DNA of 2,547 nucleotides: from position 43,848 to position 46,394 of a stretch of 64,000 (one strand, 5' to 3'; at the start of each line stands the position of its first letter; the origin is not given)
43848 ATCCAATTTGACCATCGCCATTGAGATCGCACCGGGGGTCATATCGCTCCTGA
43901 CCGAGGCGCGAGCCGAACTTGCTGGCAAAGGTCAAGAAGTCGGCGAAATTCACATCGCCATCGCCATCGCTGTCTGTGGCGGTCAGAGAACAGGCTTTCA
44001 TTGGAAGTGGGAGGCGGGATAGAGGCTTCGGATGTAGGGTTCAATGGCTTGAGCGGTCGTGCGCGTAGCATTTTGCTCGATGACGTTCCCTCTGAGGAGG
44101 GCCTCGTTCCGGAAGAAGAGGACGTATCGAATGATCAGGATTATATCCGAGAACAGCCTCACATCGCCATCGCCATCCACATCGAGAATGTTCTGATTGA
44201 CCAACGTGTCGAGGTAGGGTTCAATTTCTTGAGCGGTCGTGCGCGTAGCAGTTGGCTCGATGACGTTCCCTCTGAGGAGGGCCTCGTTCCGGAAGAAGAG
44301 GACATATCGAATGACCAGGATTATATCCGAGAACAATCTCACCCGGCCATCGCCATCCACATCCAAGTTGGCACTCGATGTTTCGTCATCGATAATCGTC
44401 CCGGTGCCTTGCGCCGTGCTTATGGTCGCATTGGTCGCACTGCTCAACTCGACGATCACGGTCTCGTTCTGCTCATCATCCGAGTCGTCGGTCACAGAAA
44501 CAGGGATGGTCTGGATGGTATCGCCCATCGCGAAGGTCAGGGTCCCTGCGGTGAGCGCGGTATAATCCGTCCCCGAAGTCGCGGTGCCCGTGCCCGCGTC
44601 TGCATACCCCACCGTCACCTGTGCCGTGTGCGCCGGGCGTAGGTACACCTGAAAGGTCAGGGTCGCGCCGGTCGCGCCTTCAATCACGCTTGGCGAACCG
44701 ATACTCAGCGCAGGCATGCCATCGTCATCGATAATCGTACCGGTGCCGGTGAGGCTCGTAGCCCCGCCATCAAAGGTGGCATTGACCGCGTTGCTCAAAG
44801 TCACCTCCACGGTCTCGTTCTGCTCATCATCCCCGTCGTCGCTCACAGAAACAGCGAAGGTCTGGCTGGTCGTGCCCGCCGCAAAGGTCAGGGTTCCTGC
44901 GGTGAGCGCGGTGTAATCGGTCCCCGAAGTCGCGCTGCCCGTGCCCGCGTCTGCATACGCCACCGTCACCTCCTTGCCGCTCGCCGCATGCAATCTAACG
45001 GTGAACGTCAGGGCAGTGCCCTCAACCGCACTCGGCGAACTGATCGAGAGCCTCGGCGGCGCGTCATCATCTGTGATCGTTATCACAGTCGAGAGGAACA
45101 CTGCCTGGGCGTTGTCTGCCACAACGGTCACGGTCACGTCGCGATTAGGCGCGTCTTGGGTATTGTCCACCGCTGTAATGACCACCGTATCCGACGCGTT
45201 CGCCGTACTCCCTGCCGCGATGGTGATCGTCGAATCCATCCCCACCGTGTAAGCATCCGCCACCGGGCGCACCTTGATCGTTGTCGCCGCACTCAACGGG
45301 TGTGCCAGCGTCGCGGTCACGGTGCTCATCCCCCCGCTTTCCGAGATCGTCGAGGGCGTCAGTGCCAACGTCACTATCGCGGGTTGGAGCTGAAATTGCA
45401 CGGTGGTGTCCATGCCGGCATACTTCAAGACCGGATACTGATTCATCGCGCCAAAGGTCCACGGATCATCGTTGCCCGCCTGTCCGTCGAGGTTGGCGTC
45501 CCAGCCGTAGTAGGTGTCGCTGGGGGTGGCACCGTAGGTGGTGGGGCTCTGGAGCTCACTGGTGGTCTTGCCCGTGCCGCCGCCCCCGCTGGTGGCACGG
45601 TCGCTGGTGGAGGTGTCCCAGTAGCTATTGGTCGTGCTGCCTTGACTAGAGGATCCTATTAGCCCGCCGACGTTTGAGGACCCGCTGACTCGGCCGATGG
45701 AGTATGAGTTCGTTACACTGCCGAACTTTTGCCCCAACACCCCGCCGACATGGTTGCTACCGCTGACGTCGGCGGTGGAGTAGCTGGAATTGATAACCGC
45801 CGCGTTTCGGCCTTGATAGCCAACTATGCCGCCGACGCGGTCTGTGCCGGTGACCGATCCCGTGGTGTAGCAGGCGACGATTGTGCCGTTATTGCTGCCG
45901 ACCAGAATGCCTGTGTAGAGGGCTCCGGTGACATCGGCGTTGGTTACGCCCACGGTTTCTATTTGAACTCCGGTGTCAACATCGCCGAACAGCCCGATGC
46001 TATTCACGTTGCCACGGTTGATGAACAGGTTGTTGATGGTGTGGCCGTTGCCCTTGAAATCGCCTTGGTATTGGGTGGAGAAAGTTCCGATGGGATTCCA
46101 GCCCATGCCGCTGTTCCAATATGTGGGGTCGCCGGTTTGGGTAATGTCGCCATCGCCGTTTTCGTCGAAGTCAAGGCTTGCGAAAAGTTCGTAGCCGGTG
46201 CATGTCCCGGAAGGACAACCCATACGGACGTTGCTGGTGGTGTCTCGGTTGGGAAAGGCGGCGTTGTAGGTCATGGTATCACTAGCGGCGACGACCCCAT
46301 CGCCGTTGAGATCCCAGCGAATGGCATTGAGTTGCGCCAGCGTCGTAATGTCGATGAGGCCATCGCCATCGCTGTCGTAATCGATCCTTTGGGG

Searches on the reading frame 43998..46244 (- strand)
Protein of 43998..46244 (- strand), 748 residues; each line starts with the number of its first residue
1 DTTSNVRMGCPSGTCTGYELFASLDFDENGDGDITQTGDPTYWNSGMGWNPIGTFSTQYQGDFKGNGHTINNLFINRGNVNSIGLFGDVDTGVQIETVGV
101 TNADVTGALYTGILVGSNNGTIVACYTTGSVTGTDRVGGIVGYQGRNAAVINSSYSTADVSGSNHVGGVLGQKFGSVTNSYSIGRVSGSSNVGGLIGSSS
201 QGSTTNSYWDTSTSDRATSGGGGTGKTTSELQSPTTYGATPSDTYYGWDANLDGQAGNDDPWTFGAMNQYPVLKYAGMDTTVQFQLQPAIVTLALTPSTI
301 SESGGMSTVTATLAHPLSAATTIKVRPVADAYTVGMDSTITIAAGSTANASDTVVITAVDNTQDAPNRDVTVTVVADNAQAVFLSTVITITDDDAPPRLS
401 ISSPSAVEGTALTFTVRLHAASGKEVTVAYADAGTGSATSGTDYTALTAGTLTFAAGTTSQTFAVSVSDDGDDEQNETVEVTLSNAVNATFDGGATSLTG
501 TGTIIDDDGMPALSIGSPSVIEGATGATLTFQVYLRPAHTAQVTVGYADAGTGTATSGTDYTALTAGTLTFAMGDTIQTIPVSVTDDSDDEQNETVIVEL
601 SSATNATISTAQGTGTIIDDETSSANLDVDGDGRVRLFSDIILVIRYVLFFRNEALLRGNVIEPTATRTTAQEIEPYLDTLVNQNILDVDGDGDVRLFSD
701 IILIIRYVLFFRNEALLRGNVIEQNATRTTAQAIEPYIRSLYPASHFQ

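Call 40: find_homologous_proteins(query=window:43998-46244:-, max_evalue=1e-20)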
Query window:43998-46244:- (748 aa): 1591 proteins with E <= 1e-20 among 8000 candidates; the best 120 are listed.
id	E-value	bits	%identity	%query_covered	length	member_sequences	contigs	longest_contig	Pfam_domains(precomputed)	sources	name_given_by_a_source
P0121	0.0e+0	1544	88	61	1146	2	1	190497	PF00404.25,PF03160.21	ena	-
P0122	0.0e+0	1331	80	100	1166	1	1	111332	PF03160.21,PF07581.18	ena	-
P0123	0.0e+0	1320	71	100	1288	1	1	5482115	PF00404.25,PF03160.21,PF00041.28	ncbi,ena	-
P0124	0.0e+0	1245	68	100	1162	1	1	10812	PF03160.21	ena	-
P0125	0.0e+0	1039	79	61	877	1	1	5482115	PF03160.21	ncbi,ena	-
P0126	1.7e-284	964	61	48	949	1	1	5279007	PF16132.12,PF03160.21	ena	-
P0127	4.6e-280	949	57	44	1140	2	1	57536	PF03160.21,PF18994.7,PF04038.18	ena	-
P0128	4.1e-272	923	48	77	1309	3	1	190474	PF07581.18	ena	-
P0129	1.3e-264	898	57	45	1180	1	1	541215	PF03160.21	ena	-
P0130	7.5e-263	892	50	45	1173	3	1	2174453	PF03160.21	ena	-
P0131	7.2e-262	889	59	32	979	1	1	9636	PF00842.28,PF03160.21,PF16438.11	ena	-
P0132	4.5e-260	883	64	31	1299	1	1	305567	PF03160.21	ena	-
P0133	1.7e-251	855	57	67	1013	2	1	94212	-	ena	-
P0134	1.3e-248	845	55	40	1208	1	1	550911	PF16132.12,PF03160.21,PF04952.21,PF00041.28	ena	-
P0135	2.2e-246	838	62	30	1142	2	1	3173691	PF16132.12,PF07703.21,PF03160.21,PF00018.35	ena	-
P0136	1.6e-241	822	85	64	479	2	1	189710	PF03160.21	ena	-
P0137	6.0e-239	813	62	38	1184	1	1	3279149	PF07581.18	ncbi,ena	-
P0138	5.4e-236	803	91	59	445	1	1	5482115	PF03160.21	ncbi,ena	-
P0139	5.4e-235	800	49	31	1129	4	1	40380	PF22073.3,PF07362.19,PF03160.21,PF14470.13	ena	-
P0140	7.7e-227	773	53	39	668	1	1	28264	PF10989.14,PF03160.21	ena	-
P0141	2.3e-223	762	51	46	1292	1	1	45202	PF20579.5,PF03160.21,PF19135.6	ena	-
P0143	1.7e-221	755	55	37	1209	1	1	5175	PF07581.18,PF00041.28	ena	-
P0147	1.7e-219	749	53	42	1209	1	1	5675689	PF03160.21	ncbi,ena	-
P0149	2.8e-215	735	82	61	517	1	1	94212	PF03160.21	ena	-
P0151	9.9e-213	727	52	31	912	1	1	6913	PF05223.18,PF07703.21,PF03160.21,PF13860.13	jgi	-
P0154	1.1e-211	723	52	37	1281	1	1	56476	PF07581.18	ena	-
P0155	1.4e-211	723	57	37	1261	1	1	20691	PF07581.18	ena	-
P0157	4.1e-208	711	61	31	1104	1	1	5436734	PF03160.21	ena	-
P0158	5.0e-208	711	49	36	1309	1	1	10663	PF28532.1,PF03160.21,PF16862.11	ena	-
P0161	3.8e-203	695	55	36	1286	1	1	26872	PF07581.18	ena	-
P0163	7.4e-202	691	59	48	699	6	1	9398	PF03160.21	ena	-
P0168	3.1e-200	685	52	36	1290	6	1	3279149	PF07581.18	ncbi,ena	-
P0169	3.6e-200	685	58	38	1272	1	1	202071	PF07581.18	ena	-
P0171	7.2e-199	681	55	37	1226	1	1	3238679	PF07581.18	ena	-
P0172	1.0e-198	680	51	37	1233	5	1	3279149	PF07581.18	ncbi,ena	-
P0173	3.5e-198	678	53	36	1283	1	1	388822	PF07581.18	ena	-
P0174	6.3e-198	678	54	42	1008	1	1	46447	PF03160.21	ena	-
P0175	3.3e-197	675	55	37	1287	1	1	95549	PF07581.18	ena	-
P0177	2.4e-196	672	53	37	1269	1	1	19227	PF07581.18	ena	-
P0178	3.0e-196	672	53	36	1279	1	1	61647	PF07581.18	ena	-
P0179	4.1e-196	672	55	37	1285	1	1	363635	PF07581.18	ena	-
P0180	7.2e-196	671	64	33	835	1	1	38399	PF05223.18,PF20579.5,PF03160.21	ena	-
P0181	1.9e-195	669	52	36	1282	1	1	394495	PF07581.18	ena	-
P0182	2.3e-195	669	54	37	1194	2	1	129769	PF07581.18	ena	-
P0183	3.3e-193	662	64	30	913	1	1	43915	PF03160.21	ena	-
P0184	5.8e-193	661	54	37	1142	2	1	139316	PF07581.18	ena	-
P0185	8.7e-193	661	56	37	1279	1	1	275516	PF07581.18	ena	-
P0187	1.2e-189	650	62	29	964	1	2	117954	PF03160.21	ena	-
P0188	7.5e-188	644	56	39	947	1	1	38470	PF26737.1,PF10989.14,PF07703.21,PF03160.21,PF08522.17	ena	-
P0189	2.1e-186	640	50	37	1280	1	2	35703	PF07581.18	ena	-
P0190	3.1e-186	639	69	45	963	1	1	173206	PF03160.21,PF05345.19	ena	-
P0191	9.1e-186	637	53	36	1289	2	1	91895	PF07581.18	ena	-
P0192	4.1e-185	635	50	36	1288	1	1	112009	PF07581.18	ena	-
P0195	1.1e-183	631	43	45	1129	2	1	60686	PF07703.21,PF03160.21,PF24547.2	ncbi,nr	ncbi:MAG: hypothetical protein HYV09_15865 [Deltaproteobacteria bacterium]|nr:hypothetical protein [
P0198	6.3e-182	625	52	37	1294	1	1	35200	PF07581.18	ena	-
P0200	4.8e-180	619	57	37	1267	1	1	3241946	PF07581.18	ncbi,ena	-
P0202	2.8e-179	616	57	37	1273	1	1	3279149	PF07581.18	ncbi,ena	-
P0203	1.2e-177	611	55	37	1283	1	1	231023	PF07581.18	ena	-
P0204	5.8e-177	608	57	37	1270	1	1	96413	PF07581.18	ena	-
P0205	1.2e-176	607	52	37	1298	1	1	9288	PF07581.18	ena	-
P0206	3.2e-176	606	55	37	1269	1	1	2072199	PF07581.18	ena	-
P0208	2.9e-175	603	54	36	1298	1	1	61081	PF07581.18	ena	-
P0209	4.9e-175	602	50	37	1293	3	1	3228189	PF07581.18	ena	-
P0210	7.8e-175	601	50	37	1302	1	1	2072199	PF07581.18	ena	-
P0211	1.0e-174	601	58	37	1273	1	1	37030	PF07581.18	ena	-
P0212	2.2e-174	600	49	37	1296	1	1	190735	PF07581.18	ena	-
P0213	3.0e-174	599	49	37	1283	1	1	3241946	PF07581.18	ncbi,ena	-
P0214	8.4e-174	598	49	37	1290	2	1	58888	PF07581.18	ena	-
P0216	2.3e-172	593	59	38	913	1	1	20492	PF07581.18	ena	-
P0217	3.0e-172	593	51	36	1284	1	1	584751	PF07581.18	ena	-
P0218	5.1e-172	592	49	37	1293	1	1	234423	PF07581.18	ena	-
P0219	1.3e-171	591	56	37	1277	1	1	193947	PF07581.18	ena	-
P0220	3.0e-171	589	65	25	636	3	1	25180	PF03160.21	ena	-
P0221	1.2e-170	587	49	36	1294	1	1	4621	PF07581.18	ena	-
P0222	3.8e-170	586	50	37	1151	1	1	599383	PF07581.18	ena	-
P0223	4.4e-170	586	50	37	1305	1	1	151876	PF07581.18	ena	-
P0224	8.7e-170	585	52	36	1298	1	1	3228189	PF07581.18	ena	-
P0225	2.5e-169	583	52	36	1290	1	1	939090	PF07581.18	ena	-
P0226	1.8e-168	580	49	37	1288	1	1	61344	PF07581.18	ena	-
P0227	1.1e-167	578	48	36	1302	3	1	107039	PF07581.18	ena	-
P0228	1.0e-166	575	49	37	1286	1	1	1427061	PF07581.18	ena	-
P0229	2.4e-166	573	50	37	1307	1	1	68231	PF07581.18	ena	-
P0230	4.3e-166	572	49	37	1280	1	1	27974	PF07581.18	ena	-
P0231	9.8e-165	568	52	36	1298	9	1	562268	PF07581.18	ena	-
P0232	4.4e-164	566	50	37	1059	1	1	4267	PF07581.18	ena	-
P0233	1.2e-163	564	48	36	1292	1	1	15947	PF07581.18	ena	-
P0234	1.4e-163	564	43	39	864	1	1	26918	PF03160.21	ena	-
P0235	5.8e-163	562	49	37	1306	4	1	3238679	PF07581.18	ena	-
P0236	1.0e-162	561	48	31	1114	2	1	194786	PF07703.21,PF03160.21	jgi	-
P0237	7.5e-162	558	57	37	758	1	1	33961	PF17373.8,PF05223.18,PF07703.21,PF03160.21,PF08522.17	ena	-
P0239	1.0e-160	555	50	67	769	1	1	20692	PF03160.21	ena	-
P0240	3.0e-160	553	38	43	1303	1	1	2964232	PF07581.18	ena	-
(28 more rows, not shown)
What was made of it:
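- On GLUG / Calx-beta / fn3 / dockerin giant surface-protein family: Homologues carry PF07581, PF03160, PF00404 and PF00041 (call 40).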
